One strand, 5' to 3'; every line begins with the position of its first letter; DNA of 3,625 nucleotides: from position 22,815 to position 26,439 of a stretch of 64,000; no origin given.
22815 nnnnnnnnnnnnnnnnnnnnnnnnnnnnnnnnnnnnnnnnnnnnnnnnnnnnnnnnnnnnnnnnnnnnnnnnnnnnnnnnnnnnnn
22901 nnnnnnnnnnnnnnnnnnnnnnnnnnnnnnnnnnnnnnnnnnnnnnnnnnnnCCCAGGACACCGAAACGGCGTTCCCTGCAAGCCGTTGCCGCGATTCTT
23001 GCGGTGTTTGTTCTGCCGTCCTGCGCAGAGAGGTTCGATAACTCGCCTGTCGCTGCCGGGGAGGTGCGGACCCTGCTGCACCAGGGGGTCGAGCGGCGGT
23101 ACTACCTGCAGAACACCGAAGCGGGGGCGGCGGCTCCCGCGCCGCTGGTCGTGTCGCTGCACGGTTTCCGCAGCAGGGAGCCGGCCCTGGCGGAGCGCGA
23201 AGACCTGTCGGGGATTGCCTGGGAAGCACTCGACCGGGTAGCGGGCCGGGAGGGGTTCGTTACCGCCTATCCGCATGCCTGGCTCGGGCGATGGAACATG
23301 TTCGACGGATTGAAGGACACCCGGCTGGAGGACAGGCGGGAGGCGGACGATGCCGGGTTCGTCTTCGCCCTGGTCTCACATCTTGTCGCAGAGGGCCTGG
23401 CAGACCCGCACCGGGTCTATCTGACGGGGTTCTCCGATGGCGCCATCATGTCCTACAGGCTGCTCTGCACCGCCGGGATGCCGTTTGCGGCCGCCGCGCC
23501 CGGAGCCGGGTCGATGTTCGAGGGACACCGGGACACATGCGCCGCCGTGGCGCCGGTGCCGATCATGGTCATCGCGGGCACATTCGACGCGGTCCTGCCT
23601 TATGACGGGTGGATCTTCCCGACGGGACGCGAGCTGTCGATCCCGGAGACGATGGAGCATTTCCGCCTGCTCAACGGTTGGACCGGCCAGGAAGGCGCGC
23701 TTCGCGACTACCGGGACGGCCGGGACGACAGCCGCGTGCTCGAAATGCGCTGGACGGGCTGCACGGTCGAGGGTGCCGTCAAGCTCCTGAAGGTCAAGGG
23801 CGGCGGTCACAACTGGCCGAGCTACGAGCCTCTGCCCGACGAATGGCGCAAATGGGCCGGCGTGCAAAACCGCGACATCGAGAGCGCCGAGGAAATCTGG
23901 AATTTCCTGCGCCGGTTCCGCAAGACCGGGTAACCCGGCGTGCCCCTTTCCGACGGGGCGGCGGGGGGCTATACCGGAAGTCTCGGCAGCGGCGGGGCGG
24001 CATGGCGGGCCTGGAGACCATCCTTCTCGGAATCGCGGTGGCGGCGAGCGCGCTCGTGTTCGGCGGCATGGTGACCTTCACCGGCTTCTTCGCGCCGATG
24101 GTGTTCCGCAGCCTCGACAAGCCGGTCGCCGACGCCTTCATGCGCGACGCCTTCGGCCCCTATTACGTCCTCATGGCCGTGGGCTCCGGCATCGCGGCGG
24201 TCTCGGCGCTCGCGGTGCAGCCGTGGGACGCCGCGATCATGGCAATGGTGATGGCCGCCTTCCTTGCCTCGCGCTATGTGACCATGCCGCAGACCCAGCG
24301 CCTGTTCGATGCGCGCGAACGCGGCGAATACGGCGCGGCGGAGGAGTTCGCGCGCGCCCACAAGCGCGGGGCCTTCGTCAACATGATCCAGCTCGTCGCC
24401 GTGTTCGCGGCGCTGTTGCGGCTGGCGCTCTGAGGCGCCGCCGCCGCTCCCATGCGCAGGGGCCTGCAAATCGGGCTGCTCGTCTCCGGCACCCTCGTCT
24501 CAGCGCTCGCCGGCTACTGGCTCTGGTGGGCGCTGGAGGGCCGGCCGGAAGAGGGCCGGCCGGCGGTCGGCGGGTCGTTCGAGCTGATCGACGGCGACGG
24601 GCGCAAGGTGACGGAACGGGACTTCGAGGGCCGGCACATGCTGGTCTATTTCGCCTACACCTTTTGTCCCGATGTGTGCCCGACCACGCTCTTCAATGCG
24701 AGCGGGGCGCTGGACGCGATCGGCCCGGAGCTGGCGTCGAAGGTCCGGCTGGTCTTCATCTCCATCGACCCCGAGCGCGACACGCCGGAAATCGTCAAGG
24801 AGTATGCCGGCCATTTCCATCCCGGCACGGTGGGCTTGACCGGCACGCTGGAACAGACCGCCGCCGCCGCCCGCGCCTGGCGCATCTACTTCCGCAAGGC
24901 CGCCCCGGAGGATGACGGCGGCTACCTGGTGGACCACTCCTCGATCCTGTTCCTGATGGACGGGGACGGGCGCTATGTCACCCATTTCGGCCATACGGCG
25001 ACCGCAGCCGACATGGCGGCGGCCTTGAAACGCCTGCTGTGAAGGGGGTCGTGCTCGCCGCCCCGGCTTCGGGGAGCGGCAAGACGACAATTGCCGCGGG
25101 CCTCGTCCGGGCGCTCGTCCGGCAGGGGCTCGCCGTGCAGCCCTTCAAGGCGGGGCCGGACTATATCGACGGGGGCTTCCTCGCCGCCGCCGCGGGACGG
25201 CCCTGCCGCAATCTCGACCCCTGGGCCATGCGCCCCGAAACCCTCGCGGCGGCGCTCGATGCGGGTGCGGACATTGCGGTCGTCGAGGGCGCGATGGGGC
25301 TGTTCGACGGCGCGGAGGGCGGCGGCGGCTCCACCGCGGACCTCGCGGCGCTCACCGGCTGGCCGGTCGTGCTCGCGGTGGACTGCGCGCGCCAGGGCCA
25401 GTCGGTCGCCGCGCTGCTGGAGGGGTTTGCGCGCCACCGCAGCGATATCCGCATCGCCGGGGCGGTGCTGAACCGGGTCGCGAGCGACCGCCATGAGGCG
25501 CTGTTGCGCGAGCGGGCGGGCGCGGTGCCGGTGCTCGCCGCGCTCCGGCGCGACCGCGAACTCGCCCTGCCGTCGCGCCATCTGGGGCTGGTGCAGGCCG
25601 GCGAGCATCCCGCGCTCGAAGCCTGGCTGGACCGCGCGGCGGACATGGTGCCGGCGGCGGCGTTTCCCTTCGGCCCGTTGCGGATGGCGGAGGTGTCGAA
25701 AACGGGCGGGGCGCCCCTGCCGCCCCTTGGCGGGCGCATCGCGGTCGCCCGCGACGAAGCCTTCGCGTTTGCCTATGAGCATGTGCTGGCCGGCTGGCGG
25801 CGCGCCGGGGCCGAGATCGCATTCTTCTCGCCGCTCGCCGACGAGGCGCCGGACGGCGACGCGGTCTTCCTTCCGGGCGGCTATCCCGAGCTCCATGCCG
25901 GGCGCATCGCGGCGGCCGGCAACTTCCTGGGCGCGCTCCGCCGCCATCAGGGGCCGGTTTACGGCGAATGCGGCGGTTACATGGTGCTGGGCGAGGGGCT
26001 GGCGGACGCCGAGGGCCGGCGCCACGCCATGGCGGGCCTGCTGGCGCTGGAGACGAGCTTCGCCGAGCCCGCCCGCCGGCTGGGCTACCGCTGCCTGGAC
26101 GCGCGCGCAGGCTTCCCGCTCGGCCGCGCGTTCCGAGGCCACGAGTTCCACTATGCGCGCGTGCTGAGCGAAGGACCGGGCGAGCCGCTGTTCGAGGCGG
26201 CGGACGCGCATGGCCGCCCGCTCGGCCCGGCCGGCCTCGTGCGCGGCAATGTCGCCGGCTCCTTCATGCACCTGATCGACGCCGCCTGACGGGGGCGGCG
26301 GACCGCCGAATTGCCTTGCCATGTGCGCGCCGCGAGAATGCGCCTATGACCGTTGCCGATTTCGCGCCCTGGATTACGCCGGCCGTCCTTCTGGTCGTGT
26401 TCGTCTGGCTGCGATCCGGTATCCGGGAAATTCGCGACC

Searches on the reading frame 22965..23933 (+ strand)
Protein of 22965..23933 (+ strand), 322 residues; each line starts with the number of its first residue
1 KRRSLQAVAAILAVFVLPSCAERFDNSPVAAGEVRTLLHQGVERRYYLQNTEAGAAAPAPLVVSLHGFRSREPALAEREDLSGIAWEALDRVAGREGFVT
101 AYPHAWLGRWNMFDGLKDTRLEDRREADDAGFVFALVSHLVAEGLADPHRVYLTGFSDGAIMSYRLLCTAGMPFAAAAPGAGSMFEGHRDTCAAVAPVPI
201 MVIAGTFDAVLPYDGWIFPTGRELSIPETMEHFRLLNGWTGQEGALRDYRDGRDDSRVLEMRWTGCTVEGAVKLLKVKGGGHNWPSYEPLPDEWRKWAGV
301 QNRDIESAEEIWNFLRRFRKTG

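Call 39: search_protein_families(library=pfam, proteins=[window:22965-23933:+], max_evalue=0.01)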
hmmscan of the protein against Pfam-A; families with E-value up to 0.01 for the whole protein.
window:22965-23933:+ (322 aa): 3 families
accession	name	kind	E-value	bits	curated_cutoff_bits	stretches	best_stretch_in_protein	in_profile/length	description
PF00326.27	Peptidase_S9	-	0.00035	20.5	22.6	1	133-183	48-98/213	Prolyl oligopeptidase family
PF10503.15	Esterase_PHB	-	0.0008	19.1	23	1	55-189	12-137/219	Esterase PHB depolymerase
PF02230.22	Abhydrolase_2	-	0.0037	17.6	23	1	128-213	85-172/217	Phospholipase/Carboxylesterase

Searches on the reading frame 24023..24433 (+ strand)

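Call 39: search_protein_families(library=pfam, proteins=[window:24023-24433:+], max_evalue=0.01)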
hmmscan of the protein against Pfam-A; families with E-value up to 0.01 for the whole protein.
window:24023-24433:+ (136 aa): 1 family
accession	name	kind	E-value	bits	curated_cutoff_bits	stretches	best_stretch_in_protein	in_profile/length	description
PF13664.11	DUF4149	-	3e-11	43.9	24.6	1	10-99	4-101/102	Domain of unknown function (DUF4149)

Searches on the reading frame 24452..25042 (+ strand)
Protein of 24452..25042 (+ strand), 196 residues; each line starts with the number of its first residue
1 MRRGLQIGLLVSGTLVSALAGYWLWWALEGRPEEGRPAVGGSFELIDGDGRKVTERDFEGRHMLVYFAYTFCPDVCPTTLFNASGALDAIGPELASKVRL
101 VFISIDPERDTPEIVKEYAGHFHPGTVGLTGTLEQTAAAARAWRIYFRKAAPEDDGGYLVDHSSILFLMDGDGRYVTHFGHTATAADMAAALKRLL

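Call 39: search_protein_families(library=pfam, proteins=[window:24452-25042:+], max_evalue=0.01)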
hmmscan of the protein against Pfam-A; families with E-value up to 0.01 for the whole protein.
window:24452-25042:+ (196 aa): 3 families
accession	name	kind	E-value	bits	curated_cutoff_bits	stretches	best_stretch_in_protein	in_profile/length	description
PF02630.20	SCO1-SenC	-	1.6e-47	161.3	22.8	1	40-175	1-134/134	SCO1/SenC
PF00578.27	AhpC-TSA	-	2.4e-05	24.7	26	1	42-151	7-106/124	AhpC/TSA family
PF08534.16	Redoxin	-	0.0074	16.5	26.6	0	42-121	8-83/148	Redoxin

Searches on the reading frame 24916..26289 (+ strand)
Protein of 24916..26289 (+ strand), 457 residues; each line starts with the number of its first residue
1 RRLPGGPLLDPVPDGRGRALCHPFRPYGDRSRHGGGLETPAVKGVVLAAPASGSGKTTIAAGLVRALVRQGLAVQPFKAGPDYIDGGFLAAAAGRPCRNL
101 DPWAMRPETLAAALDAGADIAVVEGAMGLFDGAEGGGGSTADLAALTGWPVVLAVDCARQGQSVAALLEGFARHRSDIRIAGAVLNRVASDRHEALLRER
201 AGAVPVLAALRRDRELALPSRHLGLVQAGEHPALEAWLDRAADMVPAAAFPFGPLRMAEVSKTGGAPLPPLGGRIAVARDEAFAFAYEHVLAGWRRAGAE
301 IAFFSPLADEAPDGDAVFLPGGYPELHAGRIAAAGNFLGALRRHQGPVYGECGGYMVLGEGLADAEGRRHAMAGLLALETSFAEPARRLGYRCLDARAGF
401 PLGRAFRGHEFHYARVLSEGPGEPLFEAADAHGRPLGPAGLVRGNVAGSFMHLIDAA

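Call 39: search_protein_families(library=pfam, proteins=[window:24916-26289:+], max_evalue=0.01)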
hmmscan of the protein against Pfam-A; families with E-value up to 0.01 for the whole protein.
window:24916-26289:+ (457 aa): 3 families
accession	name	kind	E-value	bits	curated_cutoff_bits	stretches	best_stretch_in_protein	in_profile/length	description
PF07685.20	GATase_3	-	1e-29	104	27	1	274-454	1-190/196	CobB/CobQ-like glutamine amidotransferase domain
PF01656.29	CbiA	-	2.7e-18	66.6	25.4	1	46-223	2-123/125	CobQ/CobB/MinD/ParA nucleotide binding domain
PF13500.12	AAA_26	-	4.7e-12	46.6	27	1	112-216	93-194/198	AAA domain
